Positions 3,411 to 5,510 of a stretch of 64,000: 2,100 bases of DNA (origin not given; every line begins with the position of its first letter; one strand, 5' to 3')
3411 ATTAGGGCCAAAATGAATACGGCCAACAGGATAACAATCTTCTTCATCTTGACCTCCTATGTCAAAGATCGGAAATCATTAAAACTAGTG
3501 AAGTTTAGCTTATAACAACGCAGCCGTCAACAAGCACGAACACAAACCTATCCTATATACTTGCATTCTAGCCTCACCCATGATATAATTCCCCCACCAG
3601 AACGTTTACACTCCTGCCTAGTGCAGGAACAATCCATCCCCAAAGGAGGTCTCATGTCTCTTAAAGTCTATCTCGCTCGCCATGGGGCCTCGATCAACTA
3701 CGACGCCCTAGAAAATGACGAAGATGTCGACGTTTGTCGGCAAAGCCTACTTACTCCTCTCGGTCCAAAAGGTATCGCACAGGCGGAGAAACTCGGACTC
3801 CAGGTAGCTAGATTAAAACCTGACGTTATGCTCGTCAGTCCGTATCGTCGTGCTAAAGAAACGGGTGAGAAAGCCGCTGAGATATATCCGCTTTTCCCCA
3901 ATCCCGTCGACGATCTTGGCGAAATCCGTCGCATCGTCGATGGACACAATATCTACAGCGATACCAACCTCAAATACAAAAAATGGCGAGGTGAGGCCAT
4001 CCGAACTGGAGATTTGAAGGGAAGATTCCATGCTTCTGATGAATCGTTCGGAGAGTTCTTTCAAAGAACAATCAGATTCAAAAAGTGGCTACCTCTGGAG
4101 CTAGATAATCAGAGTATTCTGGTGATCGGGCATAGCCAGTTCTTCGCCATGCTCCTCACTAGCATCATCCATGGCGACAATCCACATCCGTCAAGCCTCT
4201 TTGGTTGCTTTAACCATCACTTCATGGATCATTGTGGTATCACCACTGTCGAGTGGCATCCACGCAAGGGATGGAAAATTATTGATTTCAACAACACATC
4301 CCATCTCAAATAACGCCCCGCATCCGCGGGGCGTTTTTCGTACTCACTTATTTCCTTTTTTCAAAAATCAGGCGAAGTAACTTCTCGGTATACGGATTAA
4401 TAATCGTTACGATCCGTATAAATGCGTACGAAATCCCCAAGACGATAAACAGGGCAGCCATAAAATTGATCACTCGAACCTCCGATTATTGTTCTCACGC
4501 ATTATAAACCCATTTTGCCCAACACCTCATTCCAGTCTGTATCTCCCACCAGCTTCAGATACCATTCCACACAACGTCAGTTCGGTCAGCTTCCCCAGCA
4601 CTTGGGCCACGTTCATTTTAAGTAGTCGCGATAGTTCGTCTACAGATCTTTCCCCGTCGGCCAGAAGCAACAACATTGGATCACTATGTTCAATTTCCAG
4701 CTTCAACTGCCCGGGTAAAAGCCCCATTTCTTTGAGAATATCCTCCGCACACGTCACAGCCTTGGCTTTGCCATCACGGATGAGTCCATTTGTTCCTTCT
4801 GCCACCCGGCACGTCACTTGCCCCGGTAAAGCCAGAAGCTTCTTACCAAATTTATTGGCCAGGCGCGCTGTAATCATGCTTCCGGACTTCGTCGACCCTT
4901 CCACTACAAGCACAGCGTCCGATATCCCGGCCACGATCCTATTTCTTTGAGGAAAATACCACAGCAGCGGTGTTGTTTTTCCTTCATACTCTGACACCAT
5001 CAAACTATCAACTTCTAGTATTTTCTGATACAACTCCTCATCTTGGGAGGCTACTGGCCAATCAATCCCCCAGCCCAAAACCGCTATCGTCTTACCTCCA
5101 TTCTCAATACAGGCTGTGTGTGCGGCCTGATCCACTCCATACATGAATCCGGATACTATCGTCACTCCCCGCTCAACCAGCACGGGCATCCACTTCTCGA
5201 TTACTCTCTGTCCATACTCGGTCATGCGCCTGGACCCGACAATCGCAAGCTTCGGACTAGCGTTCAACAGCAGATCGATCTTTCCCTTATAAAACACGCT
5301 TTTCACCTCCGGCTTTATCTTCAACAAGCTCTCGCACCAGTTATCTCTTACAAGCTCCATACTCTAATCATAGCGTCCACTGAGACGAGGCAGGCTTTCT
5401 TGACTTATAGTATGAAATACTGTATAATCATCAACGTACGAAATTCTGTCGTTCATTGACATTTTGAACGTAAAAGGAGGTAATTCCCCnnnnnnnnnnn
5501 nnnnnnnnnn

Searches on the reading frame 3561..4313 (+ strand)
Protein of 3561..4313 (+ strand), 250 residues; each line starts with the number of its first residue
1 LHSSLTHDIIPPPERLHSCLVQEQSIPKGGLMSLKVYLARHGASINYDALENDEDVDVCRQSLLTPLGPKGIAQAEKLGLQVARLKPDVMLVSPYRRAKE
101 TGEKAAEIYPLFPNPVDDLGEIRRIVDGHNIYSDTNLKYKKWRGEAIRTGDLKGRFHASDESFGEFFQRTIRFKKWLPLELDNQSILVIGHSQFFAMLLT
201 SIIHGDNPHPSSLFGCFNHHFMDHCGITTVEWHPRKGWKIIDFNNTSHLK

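Call 77: search_protein_families(library=pfam, proteins=[window:3561-4313:+], max_evalue=0.0001)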
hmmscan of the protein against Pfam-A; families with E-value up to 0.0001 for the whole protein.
window:3561-4313:+ (250 aa): 1 family
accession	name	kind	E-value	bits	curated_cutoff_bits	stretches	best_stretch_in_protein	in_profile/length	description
PF00300.27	His_Phos_1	-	3.9e-17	63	21.7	1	36-245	1-193/194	Histidine phosphatase superfamily (branch 1)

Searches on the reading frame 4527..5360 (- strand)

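Call 77: search_protein_families(library=pfam, proteins=[window:4527-5360:-], max_evalue=0.0001)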
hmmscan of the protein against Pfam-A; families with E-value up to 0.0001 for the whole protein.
window:4527-5360:- (277 aa): 1 family
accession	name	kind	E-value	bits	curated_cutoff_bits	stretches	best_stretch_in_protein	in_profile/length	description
PF02481.21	DNA_processg_A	-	3.5e-60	203.3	29.6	1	6-202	15-210/212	DNA recombination-mediator protein A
